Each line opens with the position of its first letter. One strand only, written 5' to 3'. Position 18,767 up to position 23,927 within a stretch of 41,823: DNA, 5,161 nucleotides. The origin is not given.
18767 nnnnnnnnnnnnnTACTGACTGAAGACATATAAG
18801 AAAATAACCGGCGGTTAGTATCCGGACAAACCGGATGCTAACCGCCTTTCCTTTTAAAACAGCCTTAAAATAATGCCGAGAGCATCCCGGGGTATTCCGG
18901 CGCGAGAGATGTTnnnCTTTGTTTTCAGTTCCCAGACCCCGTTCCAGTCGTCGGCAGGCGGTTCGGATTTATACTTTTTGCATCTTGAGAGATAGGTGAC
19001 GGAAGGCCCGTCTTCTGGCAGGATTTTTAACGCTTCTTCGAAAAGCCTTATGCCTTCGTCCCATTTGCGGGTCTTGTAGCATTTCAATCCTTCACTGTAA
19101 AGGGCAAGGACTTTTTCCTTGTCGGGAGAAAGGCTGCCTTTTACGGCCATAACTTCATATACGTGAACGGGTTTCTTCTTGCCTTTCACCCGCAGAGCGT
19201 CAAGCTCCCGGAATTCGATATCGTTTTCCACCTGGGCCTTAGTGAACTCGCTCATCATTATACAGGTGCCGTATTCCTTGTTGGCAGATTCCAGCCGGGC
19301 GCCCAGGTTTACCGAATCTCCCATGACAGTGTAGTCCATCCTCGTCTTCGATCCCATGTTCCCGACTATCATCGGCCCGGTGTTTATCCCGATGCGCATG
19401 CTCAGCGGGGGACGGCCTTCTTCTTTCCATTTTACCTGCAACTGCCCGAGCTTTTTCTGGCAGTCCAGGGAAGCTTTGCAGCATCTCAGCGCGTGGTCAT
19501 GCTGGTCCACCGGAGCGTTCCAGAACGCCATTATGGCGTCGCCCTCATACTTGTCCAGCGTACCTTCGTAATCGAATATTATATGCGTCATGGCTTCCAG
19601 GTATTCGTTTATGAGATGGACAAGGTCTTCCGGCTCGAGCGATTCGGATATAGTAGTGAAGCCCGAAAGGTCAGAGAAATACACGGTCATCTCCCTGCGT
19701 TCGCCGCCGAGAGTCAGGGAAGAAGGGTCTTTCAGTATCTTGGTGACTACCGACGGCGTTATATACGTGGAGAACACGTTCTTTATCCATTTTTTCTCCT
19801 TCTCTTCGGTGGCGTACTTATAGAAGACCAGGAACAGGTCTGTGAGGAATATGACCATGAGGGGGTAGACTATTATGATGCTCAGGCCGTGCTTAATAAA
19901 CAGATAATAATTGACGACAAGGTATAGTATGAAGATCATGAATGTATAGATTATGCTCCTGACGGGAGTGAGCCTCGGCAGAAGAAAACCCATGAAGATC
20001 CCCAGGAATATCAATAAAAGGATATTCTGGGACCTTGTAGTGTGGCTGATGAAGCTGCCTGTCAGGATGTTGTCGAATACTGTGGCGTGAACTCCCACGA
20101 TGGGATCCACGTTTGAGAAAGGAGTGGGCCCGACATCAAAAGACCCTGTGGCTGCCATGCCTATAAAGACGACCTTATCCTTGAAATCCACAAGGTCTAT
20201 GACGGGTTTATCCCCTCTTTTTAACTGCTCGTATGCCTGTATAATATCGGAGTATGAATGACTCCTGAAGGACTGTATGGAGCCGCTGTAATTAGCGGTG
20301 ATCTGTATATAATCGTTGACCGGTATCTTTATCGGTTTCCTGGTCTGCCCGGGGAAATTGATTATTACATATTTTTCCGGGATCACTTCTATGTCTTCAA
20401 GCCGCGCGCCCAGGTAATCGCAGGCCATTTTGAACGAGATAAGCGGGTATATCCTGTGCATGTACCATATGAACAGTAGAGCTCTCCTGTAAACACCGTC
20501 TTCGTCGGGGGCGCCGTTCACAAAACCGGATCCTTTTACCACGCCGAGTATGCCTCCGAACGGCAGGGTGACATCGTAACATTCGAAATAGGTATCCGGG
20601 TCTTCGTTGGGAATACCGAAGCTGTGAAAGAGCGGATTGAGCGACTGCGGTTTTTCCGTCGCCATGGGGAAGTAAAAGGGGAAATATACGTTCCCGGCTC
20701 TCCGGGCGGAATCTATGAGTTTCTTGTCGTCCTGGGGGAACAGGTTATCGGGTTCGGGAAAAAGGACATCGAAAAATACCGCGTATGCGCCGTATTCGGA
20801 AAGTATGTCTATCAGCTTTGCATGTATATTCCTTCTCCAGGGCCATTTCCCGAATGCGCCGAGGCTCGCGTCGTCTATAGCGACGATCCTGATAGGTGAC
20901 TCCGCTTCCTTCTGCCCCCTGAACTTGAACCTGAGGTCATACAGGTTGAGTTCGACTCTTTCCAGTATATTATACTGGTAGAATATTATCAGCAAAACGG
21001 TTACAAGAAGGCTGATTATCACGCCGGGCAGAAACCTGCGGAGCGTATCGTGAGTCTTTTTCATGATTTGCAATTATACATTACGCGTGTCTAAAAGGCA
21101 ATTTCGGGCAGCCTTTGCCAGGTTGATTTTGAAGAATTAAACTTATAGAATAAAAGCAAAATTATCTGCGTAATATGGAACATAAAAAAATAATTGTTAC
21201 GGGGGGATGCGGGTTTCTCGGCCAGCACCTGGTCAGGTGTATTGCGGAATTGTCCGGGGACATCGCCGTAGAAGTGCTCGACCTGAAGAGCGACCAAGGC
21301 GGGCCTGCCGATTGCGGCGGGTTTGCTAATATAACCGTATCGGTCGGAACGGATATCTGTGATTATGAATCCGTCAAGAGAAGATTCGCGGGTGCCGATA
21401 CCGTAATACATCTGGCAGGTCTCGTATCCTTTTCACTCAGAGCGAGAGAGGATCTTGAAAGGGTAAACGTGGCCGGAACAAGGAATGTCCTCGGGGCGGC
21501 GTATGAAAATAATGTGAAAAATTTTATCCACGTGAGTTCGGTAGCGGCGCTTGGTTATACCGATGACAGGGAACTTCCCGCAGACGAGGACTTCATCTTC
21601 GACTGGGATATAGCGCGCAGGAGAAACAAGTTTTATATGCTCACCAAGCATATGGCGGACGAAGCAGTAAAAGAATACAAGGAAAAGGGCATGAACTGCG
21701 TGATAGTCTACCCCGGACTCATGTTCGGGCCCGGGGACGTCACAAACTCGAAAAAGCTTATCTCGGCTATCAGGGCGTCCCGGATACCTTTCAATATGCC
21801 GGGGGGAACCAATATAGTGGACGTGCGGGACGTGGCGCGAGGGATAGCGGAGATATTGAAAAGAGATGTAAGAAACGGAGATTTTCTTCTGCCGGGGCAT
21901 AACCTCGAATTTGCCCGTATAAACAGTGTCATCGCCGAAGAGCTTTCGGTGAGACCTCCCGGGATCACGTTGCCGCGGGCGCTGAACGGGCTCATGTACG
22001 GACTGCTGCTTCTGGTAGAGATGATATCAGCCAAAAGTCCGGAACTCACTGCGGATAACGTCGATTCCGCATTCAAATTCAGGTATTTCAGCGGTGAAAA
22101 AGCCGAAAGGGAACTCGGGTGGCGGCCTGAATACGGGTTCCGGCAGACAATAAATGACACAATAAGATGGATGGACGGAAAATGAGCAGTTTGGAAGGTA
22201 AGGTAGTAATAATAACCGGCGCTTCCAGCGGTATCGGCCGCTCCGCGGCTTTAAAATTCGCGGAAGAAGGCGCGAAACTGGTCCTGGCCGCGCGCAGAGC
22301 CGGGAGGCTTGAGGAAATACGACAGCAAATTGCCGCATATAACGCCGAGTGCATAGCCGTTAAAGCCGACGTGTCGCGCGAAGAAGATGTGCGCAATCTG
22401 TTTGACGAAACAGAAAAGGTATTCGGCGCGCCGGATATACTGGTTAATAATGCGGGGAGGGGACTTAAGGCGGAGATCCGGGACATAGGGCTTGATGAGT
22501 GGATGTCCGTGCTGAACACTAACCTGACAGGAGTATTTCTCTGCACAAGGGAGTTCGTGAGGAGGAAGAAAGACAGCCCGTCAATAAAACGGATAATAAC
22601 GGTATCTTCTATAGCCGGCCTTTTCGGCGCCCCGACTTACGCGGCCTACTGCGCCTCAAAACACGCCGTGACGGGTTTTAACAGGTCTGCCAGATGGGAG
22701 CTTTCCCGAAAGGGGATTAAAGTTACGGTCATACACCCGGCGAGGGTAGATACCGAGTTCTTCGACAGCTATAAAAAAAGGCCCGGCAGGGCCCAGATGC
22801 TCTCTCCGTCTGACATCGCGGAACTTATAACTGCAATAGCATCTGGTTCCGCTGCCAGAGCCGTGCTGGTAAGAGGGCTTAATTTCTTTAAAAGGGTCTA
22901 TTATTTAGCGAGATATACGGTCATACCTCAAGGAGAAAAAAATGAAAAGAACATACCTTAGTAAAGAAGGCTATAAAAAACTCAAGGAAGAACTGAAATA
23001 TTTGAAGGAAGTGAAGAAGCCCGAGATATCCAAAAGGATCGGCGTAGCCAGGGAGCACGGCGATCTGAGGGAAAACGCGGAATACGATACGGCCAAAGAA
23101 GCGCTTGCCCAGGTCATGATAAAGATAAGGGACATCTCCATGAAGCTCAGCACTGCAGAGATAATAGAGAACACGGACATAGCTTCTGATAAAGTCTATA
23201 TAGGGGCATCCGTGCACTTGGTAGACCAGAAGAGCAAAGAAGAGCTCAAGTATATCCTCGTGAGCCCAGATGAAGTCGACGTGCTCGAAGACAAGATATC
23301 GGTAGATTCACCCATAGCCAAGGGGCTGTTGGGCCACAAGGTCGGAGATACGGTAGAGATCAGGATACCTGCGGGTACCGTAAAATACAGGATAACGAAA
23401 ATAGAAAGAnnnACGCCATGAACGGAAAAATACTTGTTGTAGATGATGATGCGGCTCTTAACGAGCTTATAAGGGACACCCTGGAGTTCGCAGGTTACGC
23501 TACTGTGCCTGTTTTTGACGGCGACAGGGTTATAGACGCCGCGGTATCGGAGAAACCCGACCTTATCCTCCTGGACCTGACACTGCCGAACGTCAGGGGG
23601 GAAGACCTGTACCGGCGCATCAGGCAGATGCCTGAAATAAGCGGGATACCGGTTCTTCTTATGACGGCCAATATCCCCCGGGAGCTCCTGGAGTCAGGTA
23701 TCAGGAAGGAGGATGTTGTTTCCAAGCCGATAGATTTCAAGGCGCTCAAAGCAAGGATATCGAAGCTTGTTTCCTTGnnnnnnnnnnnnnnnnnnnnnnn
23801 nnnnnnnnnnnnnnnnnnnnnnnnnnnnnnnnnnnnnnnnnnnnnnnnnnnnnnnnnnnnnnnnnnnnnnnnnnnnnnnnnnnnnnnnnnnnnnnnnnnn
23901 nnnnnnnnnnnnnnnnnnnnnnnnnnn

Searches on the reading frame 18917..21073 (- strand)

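Call 17: search_protein_families(library=pfam, proteins=[window:18917-21073:-], max_evalue=0.001)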
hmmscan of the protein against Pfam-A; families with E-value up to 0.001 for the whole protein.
window:18917-21073:- (719 aa): 3 families
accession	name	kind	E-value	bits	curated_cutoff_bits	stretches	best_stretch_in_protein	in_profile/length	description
PF05226.16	CHASE2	-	4.8e-55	187.3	26.3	1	25-361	2-254/257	CHASE2 domain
PF00211.25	Guanylate_cyc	-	9e-26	91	21.9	1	460-639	7-179/183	Adenylate and Guanylate cyclase catalytic domain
PF07719.23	TPR_2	-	0.00019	21.7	27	1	656-688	2-34/34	Tetratricopeptide repeat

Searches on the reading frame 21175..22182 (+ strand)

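Call 17: search_protein_families(library=pfam, proteins=[window:21175-22182:+], max_evalue=0.001)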
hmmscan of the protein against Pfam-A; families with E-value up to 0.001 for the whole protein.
window:21175-22182:+ (336 aa): 8 families
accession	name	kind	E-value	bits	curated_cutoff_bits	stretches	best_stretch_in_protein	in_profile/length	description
PF01370.27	Epimerase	-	1.6e-27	96.9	20.9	1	6-230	1-227/240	NAD dependent epimerase/dehydratase family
PF01073.25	3Beta_HSD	-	1.5e-26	93.5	22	1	7-214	1-212/280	3-beta hydroxysteroid dehydrogenase/isomerase family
PF07993.18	NAD_binding_4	-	2.1e-17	63.6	20.1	1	66-192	81-219/258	Male sterility protein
PF16363.11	GDP_Man_Dehyd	-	2.9e-15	57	27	1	7-177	1-177/332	GDP-mannose 4,6 dehydratase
PF13460.12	NAD_binding_10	-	1.9e-08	34.8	27.2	1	10-229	1-182/184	NAD(P)H-binding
PF02719.21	Polysacc_synt_2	-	1e-07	31.9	20.2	1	6-122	1-128/293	Polysaccharide biosynthesis protein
PF05368.20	NmrA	-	0.00011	22.4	27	1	3-123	2-108/298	NmrA-like family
PF08659.16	KR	-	0.00099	19.5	22.6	0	67-126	75-140/180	KR domain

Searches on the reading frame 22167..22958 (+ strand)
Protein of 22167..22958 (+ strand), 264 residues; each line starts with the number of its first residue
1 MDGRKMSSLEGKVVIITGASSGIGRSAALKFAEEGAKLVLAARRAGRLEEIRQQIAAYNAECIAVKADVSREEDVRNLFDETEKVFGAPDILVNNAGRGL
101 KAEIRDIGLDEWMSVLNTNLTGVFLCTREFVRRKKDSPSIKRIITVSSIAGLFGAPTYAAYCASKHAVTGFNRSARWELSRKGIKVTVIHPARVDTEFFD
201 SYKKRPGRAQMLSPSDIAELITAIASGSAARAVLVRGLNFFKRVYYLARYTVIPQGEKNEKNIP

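Call 17: search_protein_families(library=pfam, proteins=[window:22167-22958:+], max_evalue=0.001)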
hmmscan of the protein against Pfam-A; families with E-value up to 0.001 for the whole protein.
window:22167-22958:+ (264 aa): 4 families
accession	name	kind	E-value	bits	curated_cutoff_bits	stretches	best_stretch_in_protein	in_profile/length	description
PF00106.31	adh_short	-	5.8e-52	176.5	26.6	1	12-203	1-191/195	short chain dehydrogenase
PF13561.12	adh_short_C2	-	9.2e-41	140.4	27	1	18-207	1-189/236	Enoyl-(Acyl carrier protein) reductase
PF08659.16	KR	-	2e-16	60.9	22.6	1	14-189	3-173/180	KR domain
PF13460.12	NAD_binding_10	-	1.4e-05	25.5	27.2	1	18-224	1-180/184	NAD(P)H-binding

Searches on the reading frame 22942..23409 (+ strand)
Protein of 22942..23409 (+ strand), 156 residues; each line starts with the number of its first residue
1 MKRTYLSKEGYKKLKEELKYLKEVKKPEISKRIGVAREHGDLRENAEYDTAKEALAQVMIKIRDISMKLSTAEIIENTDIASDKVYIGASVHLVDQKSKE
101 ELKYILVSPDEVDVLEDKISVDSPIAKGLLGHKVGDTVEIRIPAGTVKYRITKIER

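Call 17: search_protein_families(library=pfam, proteins=[window:22942-23409:+], max_evalue=0.001)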
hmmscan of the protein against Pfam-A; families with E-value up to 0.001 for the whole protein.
window:22942-23409:+ (156 aa): 2 families
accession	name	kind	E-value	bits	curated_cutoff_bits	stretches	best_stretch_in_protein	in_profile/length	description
PF01272.25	GreA_GreB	-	2e-26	92.2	26.9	1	82-155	3-76/77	Transcription elongation factor, GreA/GreB, C-term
PF03449.20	GreA_GreB_N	-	8.3e-26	90.4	24.5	1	5-74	2-71/71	Transcription elongation factor, N-terminal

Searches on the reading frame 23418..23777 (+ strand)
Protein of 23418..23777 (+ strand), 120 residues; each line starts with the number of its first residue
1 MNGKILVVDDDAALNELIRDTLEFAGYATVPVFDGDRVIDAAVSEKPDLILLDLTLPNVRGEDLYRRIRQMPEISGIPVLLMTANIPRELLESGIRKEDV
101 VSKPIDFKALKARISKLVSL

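Call 17: search_protein_families(library=pfam, proteins=[window:23418-23777:+], max_evalue=0.001)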
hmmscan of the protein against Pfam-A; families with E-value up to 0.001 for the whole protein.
window:23418-23777:+ (120 aa): 1 family
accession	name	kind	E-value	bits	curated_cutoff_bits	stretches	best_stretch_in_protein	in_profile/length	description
PF00072.30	Response_reg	-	1e-18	68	30.2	1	5-114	1-110/111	Response regulator receiver domain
